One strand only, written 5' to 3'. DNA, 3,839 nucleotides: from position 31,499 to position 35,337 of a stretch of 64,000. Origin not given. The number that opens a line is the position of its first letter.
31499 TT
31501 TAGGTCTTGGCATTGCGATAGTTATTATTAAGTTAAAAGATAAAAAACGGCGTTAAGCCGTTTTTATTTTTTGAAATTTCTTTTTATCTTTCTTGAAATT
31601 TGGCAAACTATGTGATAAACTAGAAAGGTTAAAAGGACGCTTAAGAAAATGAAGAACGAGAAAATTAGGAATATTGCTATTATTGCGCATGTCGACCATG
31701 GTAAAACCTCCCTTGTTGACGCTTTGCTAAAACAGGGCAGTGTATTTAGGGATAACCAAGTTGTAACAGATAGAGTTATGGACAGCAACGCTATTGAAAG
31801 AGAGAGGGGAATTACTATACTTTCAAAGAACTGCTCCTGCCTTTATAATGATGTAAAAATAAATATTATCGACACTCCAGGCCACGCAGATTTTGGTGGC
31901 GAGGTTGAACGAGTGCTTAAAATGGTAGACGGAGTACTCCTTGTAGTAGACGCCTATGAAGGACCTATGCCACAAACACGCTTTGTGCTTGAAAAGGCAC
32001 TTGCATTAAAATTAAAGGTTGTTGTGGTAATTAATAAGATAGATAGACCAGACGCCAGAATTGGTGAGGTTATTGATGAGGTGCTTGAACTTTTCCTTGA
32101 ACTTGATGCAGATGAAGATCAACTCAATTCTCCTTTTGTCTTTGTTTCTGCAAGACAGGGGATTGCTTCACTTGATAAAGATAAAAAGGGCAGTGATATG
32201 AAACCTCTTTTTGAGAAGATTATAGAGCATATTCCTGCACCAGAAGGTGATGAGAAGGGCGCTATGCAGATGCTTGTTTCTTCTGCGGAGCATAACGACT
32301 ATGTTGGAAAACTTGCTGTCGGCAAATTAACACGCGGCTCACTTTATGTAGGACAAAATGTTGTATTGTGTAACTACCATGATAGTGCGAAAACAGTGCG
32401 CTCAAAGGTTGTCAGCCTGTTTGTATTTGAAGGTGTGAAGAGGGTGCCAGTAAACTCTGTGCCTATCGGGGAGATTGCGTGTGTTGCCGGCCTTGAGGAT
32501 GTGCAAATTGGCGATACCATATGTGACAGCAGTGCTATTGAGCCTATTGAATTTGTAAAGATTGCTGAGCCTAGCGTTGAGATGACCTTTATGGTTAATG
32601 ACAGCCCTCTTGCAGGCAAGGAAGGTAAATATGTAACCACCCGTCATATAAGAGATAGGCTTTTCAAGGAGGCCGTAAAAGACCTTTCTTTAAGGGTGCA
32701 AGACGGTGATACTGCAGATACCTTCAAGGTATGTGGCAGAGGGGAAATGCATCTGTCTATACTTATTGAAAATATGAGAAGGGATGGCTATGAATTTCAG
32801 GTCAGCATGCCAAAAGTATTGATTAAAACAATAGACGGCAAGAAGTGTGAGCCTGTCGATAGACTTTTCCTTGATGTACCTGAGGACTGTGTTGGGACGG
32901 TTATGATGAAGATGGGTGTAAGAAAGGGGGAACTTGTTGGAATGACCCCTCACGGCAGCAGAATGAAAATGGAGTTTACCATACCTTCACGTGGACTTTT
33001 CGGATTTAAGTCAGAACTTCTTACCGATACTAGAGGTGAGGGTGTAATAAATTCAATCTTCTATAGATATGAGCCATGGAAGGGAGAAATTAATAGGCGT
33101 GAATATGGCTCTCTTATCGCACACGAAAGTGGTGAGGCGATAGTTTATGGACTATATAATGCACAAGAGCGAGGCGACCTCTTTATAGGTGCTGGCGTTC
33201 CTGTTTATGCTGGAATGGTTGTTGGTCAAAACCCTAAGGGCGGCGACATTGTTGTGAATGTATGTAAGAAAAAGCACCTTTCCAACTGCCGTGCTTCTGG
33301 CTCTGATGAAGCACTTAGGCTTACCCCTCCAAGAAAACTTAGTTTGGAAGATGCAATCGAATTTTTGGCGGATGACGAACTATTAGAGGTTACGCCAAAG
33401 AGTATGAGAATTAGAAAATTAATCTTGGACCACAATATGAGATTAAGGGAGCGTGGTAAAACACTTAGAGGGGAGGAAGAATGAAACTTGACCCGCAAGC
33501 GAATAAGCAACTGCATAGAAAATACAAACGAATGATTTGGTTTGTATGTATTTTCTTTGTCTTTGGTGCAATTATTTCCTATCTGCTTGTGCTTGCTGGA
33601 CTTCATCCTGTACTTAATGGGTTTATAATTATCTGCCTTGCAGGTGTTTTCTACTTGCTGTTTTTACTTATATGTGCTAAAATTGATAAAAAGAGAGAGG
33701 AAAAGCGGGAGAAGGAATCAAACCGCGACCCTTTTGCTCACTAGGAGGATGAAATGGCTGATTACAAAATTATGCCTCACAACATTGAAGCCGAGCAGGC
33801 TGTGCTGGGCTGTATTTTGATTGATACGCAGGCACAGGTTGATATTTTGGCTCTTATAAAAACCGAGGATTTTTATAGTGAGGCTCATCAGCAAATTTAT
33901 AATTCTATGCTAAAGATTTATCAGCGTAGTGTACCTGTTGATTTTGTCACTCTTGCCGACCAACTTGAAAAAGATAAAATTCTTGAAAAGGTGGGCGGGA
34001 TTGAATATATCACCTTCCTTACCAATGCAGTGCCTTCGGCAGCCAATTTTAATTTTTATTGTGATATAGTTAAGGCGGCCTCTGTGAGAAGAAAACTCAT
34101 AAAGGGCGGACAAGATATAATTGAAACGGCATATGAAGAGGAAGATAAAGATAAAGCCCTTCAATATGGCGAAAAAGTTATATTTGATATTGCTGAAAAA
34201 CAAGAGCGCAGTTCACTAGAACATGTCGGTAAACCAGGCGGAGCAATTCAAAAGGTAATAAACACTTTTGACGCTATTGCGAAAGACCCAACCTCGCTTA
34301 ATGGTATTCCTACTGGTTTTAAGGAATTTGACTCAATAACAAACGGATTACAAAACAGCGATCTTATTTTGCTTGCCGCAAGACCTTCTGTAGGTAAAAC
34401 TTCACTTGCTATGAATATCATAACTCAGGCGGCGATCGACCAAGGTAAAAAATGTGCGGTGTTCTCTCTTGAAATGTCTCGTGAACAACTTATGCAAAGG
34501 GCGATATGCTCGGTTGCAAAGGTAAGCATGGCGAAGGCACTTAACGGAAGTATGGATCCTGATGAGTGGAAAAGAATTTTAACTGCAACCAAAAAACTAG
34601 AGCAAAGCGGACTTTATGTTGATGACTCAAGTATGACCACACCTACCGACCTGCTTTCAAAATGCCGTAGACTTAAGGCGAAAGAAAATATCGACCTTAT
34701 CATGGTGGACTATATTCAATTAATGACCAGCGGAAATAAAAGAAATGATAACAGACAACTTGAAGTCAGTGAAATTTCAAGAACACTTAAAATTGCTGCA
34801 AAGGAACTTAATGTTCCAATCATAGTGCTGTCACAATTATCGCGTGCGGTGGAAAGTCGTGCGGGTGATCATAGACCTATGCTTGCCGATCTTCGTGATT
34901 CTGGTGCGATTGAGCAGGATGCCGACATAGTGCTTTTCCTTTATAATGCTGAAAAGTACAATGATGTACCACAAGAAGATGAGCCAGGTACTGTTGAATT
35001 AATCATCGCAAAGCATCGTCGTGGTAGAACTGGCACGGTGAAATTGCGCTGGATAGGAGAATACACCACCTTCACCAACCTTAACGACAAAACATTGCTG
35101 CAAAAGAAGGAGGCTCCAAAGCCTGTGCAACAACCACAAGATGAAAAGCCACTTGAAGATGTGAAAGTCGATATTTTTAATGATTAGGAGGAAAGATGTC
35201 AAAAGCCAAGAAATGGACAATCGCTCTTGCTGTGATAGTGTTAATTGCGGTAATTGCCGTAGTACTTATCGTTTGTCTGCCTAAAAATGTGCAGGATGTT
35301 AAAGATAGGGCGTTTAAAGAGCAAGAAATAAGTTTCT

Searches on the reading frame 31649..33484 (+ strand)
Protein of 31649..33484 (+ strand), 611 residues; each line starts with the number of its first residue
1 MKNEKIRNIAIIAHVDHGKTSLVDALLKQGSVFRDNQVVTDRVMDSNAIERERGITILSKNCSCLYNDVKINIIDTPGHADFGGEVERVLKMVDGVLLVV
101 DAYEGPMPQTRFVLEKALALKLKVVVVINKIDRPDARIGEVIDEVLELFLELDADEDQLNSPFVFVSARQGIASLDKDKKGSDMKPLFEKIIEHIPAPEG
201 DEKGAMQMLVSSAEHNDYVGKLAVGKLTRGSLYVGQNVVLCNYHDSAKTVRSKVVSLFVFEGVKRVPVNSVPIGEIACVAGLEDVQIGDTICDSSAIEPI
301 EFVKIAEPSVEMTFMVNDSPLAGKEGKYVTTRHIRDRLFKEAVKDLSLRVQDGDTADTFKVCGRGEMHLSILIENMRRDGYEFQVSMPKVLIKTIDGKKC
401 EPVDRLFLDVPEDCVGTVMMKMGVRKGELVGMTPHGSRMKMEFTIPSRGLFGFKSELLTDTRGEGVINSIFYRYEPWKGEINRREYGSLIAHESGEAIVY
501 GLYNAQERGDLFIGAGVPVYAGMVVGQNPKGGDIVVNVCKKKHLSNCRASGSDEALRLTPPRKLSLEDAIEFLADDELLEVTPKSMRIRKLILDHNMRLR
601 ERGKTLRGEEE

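Call 17: search_protein_families(library=pfam, proteins=[window:31649-33484:+], max_evalue=0.001)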
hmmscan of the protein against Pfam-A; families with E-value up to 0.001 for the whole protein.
window:31649-33484:+ (611 aa): 7 families
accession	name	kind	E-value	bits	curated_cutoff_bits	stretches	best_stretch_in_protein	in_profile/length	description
PF00009.33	GTP_EFTU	-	5.8e-57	192.8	26.5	1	4-196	1-187/188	Elongation factor Tu GTP binding domain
PF21018.2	BipA_C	-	1.7e-43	147.3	23.8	1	487-594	2-109/110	TypA/BipA C-terminal domain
PF00679.30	EFG_C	-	6.7e-21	74.6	27.9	1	399-483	2-87/89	Elongation factor G C-terminus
PF03144.31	GTP_EFTU_D2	-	9.3e-11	42.4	30.3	1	220-292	1-73/73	Elongation factor Tu domain 2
PF01926.29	MMR_HSR1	-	1.2e-06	29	21.9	1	9-130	2-113/113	50S ribosome-binding GTPase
PF22042.2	EF-G_D2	-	2e-06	28.2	27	1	207-293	3-83/84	Elongation factor G domain 2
PF00350.29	Dynamin_N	-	0.0007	20.1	27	0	9-43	1-35/168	Dynamin family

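Call 24: find_encoding_contigs(protein=window:31649-33484:+, flank=10000, max_places=10)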
Protein window:31649-33484:+ (611 aa): no gene with exactly this product is on record in the collection.

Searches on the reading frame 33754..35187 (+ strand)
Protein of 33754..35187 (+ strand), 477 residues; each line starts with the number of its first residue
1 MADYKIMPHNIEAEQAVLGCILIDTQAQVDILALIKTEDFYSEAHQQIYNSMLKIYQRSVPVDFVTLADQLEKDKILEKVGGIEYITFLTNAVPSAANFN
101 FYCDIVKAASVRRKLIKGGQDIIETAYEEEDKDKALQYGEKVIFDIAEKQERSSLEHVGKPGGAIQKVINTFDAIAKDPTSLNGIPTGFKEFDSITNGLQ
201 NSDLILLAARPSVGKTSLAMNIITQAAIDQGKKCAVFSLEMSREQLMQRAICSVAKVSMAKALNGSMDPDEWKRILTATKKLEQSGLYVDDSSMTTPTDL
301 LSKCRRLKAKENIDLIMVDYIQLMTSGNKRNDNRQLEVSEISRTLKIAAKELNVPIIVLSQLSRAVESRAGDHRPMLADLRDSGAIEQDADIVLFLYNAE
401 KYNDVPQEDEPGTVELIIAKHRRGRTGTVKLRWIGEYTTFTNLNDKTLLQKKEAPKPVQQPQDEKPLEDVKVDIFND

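Call 17: search_protein_families(library=pfam, proteins=[window:33754-35187:+], max_evalue=0.001)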
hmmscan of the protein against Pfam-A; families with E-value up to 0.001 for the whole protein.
window:33754-35187:+ (477 aa): 4 families
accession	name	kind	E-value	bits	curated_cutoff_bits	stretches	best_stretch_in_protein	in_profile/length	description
PF03796.21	DnaB_C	-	8.3e-101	337.1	27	1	184-442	1-255/255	DnaB-like helicase C terminal domain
PF00772.26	DnaB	-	8.3e-34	116.2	23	1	7-107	2-102/103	DnaB-like helicase N terminal domain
PF13481.12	AAA_25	-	3.8e-11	43.4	27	1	187-361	17-189/195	AAA domain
PF06745.19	ATPase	-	1.7e-06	28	26.6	1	185-250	1-67/231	KaiC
